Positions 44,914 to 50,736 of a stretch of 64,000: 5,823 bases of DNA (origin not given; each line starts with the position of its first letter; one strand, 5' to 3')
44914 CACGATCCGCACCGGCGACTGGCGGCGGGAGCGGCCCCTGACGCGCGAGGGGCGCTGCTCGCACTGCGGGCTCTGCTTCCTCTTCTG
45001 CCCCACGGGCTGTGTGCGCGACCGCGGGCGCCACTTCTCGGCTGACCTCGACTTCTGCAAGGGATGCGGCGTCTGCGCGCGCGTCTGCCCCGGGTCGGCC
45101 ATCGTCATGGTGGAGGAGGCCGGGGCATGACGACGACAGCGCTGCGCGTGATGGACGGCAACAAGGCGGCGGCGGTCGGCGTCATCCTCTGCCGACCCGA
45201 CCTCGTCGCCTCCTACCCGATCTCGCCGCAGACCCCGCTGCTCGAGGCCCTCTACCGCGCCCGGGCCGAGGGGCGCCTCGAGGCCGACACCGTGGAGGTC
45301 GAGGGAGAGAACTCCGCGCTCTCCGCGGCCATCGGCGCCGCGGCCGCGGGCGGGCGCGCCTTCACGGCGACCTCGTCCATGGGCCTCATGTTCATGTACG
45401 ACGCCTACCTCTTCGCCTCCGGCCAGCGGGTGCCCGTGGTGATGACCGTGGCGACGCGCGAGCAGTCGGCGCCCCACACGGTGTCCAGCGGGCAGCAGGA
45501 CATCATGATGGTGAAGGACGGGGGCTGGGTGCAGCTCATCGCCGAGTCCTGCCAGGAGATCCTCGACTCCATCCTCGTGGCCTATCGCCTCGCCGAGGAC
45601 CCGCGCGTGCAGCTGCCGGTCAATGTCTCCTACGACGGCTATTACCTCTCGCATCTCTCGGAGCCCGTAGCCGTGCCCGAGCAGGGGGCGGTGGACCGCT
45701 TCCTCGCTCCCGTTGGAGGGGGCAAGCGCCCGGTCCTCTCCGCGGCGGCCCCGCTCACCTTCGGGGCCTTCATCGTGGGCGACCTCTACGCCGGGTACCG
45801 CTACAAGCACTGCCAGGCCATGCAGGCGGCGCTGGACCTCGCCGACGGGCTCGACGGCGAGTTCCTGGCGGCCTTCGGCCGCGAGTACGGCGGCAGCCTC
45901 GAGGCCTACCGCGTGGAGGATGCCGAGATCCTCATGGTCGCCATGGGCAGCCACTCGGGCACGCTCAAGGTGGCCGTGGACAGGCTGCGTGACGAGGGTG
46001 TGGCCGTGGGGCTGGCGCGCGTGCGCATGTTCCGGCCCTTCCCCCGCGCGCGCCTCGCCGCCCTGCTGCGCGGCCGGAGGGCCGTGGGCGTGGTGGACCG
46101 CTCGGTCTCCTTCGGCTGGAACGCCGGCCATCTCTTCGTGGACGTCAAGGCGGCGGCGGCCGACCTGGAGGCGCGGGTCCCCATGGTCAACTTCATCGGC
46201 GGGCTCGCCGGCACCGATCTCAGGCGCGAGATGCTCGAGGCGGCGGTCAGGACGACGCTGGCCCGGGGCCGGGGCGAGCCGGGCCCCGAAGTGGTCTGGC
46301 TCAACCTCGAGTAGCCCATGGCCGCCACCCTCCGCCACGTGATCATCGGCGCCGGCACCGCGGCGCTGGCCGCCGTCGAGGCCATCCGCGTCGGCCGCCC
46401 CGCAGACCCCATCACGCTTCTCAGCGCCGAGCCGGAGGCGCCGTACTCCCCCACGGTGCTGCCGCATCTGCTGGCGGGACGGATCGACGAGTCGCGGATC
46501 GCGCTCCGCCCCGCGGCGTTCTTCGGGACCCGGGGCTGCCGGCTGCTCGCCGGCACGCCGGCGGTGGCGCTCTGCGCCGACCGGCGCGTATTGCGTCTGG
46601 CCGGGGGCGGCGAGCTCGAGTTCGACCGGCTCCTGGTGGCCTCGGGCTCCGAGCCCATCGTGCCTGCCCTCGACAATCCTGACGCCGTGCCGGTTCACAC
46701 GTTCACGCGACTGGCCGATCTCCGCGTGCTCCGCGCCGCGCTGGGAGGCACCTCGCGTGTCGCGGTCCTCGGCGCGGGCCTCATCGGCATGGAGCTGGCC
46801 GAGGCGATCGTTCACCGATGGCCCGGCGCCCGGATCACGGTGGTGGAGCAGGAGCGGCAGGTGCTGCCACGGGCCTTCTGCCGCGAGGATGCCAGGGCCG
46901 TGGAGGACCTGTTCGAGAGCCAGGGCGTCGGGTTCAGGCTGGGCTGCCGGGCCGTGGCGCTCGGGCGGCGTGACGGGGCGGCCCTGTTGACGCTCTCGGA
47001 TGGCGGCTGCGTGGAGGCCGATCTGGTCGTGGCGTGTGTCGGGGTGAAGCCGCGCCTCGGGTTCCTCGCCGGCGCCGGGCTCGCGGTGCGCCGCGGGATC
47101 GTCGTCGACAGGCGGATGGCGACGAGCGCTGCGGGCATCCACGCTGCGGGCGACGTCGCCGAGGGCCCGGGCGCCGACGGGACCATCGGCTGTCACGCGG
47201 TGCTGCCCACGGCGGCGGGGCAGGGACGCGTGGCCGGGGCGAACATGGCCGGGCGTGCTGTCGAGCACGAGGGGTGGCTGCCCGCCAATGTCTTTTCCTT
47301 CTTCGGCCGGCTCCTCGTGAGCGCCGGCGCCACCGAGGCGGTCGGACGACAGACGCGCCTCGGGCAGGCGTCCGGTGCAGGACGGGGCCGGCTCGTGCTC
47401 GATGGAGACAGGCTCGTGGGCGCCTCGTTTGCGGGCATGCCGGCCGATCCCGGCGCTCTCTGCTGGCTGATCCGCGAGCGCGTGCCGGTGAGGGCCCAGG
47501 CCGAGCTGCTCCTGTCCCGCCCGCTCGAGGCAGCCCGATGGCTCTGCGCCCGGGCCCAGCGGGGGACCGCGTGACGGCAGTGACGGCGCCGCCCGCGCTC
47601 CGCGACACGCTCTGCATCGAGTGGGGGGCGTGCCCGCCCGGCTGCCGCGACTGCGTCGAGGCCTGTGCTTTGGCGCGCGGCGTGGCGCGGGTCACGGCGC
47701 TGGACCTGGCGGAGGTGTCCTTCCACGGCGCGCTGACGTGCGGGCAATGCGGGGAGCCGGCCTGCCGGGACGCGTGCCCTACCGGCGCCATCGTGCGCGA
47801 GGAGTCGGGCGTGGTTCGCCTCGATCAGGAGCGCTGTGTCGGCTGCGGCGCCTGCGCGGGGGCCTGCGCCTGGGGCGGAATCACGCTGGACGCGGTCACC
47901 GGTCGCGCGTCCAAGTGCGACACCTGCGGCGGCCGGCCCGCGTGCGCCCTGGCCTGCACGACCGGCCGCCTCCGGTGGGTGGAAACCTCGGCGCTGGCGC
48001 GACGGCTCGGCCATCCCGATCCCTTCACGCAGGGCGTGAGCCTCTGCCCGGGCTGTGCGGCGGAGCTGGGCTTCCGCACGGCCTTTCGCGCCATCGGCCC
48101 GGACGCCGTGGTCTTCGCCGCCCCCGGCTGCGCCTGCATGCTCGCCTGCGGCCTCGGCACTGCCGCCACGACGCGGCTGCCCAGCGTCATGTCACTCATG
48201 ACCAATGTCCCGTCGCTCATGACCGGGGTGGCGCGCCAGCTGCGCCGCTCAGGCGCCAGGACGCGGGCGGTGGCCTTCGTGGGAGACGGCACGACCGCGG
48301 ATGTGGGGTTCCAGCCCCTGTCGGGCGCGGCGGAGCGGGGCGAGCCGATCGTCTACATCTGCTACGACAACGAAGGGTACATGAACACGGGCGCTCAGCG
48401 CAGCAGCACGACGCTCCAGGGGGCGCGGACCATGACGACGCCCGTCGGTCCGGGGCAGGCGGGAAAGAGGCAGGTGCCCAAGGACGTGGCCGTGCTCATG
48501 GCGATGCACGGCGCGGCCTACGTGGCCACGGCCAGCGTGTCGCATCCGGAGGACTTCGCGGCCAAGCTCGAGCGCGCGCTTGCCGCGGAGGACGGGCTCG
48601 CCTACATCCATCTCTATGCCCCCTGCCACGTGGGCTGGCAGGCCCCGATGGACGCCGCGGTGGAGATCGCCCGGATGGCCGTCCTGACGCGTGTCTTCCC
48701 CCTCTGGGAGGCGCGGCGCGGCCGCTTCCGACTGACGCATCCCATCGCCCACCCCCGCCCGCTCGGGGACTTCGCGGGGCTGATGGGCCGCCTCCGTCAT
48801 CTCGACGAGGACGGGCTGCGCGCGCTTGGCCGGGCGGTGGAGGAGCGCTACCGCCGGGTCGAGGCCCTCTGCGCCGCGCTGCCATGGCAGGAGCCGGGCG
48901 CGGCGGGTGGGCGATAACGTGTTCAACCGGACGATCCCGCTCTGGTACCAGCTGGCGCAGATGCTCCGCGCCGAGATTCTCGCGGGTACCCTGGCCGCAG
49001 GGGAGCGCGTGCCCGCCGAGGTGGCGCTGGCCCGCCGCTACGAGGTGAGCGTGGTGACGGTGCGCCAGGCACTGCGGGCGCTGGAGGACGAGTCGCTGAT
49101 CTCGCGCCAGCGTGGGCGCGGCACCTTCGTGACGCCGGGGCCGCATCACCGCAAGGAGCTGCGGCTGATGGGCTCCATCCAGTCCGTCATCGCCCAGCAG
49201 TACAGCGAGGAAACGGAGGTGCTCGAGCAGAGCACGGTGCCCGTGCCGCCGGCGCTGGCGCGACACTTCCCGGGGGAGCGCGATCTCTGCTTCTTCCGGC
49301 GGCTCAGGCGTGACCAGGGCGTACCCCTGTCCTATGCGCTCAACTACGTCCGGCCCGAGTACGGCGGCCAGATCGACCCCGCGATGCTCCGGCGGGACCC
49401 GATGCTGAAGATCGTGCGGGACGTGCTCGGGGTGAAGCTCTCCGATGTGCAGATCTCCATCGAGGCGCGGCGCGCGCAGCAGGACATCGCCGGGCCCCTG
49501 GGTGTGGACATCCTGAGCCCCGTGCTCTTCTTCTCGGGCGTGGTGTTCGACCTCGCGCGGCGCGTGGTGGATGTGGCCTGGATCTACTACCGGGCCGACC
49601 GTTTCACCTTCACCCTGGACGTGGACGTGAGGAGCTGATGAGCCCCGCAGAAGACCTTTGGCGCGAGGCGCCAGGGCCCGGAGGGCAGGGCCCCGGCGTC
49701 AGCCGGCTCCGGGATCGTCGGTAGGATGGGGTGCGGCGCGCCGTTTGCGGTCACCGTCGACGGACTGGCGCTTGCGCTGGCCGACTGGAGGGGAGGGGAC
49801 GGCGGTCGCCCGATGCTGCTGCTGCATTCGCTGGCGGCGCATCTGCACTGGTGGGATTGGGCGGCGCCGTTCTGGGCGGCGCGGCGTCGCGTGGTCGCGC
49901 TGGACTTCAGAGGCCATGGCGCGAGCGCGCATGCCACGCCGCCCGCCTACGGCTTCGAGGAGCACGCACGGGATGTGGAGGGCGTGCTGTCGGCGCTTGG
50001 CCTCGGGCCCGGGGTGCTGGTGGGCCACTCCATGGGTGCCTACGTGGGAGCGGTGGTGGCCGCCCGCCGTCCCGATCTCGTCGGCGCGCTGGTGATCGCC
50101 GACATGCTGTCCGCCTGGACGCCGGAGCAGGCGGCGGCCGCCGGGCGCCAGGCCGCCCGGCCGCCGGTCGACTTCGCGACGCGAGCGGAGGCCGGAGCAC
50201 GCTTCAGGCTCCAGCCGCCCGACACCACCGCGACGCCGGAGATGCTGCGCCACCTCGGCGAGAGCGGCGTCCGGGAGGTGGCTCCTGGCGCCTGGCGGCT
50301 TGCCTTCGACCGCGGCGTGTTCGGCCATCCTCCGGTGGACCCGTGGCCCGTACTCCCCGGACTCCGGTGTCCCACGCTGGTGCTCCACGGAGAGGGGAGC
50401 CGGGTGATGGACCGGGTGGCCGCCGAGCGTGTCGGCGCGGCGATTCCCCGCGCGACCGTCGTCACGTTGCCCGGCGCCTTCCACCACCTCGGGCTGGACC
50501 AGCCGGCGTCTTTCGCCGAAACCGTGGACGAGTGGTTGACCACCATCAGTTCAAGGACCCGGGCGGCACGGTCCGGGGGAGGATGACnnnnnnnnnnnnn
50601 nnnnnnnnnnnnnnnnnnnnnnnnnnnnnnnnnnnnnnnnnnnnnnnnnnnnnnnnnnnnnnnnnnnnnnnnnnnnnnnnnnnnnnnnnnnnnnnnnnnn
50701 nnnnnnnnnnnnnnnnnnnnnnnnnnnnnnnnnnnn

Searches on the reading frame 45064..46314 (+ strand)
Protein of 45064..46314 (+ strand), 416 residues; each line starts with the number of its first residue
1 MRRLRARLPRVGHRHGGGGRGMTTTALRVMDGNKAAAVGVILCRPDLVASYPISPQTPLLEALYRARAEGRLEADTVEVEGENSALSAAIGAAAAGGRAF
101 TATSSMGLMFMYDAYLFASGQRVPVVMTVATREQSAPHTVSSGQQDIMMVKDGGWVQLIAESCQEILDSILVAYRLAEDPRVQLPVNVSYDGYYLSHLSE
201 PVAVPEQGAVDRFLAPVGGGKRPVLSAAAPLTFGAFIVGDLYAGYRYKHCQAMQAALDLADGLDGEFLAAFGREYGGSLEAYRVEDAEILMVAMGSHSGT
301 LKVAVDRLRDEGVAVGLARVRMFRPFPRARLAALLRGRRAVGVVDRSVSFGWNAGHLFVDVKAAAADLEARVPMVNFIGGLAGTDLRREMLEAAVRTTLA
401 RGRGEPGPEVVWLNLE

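Call 52: search_protein_families(library=pfam, proteins=[window:45064-46314:+], max_evalue=0.00001)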
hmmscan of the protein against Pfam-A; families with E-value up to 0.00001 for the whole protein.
window:45064-46314:+ (416 aa): 2 families
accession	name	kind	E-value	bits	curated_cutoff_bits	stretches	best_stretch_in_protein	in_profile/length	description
PF01855.24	POR_N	-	1e-51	176.4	27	1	39-256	2-222/231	Pyruvate flavodoxin/ferredoxin oxidoreductase, thiamine diP-bdg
PF17147.9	PFOR_II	-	6.3e-29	100.8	27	1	287-388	1-99/102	Pyruvate:ferredoxin oxidoreductase core domain II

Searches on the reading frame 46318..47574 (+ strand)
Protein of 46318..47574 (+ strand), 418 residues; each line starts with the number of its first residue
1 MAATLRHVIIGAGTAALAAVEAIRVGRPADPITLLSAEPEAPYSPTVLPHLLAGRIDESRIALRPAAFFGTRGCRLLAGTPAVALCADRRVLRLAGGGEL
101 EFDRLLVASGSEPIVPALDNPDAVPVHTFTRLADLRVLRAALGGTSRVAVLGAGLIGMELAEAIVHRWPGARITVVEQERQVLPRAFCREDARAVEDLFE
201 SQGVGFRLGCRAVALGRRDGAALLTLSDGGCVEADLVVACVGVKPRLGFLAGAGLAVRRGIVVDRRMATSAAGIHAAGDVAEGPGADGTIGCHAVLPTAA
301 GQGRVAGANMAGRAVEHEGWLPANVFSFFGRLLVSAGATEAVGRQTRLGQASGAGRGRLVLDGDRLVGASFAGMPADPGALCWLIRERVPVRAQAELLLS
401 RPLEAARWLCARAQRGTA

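Call 52: search_protein_families(library=pfam, proteins=[window:46318-47574:+], max_evalue=0.00001)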
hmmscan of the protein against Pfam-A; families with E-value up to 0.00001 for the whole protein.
window:46318-47574:+ (418 aa): 2 families
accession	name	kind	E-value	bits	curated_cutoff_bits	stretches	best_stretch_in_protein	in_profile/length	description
PF07992.20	Pyr_redox_2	-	7e-45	154.1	26.1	1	6-284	2-281/291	Pyridine nucleotide-disulphide oxidoreductase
PF00070.33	Pyr_redox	-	7.1e-11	42.9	22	1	147-219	1-70/82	Pyridine nucleotide-disulphide oxidoreductase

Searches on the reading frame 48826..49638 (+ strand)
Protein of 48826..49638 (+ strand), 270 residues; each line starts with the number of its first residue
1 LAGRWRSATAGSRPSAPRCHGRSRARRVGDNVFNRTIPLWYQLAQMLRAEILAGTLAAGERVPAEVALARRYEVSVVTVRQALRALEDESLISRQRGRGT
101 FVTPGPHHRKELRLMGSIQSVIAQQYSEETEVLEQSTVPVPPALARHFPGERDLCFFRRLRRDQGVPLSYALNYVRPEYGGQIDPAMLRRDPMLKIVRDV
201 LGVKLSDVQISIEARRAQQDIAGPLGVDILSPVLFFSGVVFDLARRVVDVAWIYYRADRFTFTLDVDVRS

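Call 52: search_protein_families(library=pfam, proteins=[window:48826-49638:+], max_evalue=0.00001)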
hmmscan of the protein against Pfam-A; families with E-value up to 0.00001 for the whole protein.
window:48826-49638:+ (270 aa): 2 families
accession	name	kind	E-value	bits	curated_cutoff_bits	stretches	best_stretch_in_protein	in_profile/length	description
PF07702.18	UTRA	-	2.1e-21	76.6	23.8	1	124-260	2-140/141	UTRA domain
PF00392.27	GntR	-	6.8e-19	67.7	27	1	42-102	4-64/64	Bacterial regulatory proteins, gntR family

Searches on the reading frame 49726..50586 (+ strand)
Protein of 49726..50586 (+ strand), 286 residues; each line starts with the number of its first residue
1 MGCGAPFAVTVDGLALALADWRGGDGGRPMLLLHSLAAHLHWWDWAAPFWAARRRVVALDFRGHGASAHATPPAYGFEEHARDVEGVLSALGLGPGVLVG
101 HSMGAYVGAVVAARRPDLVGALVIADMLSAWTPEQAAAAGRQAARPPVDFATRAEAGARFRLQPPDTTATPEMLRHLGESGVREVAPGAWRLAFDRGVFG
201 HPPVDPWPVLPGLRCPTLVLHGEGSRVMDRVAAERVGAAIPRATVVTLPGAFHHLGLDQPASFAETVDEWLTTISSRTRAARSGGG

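Call 52: search_protein_families(library=pfam, proteins=[window:49726-50586:+], max_evalue=0.00001)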
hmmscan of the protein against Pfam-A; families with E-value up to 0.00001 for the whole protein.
window:49726-50586:+ (286 aa): 3 families
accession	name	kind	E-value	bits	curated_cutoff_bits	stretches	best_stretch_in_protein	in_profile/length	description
PF00561.26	Abhydrolase_1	-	7.4e-28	98.3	25.8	1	29-161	2-135/245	alpha/beta hydrolase fold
PF12697.13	Abhydrolase_6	-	9.7e-20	72.6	26.3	1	31-265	2-216/217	Alpha/beta hydrolase family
PF12146.15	Hydrolase_4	-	2.1e-14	53.8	27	1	31-133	8-116/239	Serine aminopeptidase, S33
